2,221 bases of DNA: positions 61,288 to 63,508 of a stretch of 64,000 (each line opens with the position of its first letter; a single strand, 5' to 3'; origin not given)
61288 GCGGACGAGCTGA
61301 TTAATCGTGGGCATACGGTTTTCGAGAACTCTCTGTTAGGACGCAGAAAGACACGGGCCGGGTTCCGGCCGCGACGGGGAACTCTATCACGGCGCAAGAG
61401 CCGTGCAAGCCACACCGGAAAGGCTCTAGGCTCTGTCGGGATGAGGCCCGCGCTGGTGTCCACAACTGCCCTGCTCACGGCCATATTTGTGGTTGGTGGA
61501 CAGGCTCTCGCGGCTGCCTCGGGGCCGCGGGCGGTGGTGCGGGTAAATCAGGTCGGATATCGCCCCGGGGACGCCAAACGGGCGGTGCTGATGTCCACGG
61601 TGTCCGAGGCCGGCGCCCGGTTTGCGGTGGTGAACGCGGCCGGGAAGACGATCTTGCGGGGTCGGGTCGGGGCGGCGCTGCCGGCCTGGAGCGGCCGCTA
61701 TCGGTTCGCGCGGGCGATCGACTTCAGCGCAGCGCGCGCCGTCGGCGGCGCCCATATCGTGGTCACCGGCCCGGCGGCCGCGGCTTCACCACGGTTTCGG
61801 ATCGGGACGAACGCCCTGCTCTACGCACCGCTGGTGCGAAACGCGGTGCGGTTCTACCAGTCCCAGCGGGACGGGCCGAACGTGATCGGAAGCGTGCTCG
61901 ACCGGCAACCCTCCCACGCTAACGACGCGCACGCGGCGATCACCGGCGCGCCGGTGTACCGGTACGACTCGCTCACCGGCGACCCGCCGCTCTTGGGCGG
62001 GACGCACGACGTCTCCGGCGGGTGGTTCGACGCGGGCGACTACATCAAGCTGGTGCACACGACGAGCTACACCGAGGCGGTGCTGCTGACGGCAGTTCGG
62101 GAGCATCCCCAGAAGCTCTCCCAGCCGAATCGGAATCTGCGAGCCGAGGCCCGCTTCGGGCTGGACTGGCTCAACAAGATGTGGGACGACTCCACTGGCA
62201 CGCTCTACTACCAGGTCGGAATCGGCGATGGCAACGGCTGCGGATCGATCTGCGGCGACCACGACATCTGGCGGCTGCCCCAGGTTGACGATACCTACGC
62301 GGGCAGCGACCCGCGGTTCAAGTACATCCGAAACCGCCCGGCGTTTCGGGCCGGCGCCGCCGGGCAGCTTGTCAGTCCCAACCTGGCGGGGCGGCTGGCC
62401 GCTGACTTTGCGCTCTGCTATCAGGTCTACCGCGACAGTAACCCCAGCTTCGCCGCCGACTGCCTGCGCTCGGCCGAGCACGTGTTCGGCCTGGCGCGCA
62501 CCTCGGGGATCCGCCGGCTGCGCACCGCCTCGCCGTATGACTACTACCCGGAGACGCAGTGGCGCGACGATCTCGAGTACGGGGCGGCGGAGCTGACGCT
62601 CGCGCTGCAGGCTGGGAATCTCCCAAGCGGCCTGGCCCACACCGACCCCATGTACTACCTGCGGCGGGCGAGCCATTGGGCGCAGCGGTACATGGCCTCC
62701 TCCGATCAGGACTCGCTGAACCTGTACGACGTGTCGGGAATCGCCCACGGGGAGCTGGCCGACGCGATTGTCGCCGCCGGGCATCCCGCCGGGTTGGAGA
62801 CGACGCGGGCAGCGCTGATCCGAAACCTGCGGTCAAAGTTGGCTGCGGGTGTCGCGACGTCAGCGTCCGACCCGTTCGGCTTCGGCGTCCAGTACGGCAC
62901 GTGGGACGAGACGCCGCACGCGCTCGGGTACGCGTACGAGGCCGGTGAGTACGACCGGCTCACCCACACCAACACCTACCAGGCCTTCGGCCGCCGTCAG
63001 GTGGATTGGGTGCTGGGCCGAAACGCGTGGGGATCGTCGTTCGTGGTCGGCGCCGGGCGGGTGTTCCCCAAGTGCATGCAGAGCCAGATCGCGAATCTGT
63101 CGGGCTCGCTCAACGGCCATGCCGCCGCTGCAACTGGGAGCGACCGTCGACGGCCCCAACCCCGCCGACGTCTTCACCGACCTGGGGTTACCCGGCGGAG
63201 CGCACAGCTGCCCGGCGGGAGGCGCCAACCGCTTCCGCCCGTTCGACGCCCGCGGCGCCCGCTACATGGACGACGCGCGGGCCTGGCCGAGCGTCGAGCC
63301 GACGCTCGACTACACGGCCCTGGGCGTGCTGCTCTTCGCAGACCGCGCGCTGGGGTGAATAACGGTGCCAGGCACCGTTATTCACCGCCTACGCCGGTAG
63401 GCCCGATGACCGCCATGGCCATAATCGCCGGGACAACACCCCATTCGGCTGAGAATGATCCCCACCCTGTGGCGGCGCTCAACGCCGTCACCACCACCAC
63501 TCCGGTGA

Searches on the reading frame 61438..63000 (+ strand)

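Call 37: search_protein_families(library=pfam, proteins=[window:61438-63000:+], max_evalue=0.01)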
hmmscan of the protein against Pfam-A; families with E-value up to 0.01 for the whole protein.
window:61438-63000:+ (521 aa): 2 families
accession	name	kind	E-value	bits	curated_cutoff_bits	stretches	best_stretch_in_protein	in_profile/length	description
PF00759.25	Glyco_hydro_9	-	2.7e-46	159.2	27.7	1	129-422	1-249/444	Glycosyl hydrolase family 9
PF02927.20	CelD_N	-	2.1e-12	48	24.6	1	33-109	5-81/86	Cellulase N-terminal ig-like domain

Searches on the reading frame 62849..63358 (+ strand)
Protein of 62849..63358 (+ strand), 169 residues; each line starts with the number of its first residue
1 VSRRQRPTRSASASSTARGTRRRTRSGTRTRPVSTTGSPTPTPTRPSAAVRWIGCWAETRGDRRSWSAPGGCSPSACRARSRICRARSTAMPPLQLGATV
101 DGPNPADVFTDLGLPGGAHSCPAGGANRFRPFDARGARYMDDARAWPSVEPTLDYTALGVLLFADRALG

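Call 37: search_protein_families(library=pfam, proteins=[window:62849-63358:+], max_evalue=0.01)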
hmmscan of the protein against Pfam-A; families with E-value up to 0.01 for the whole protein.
window:62849-63358:+ (169 aa): 1 family
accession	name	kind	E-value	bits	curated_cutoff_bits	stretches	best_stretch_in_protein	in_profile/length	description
PF00759.25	Glyco_hydro_9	-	0.00061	19.6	27.7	1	87-160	398-441/444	Glycosyl hydrolase family 9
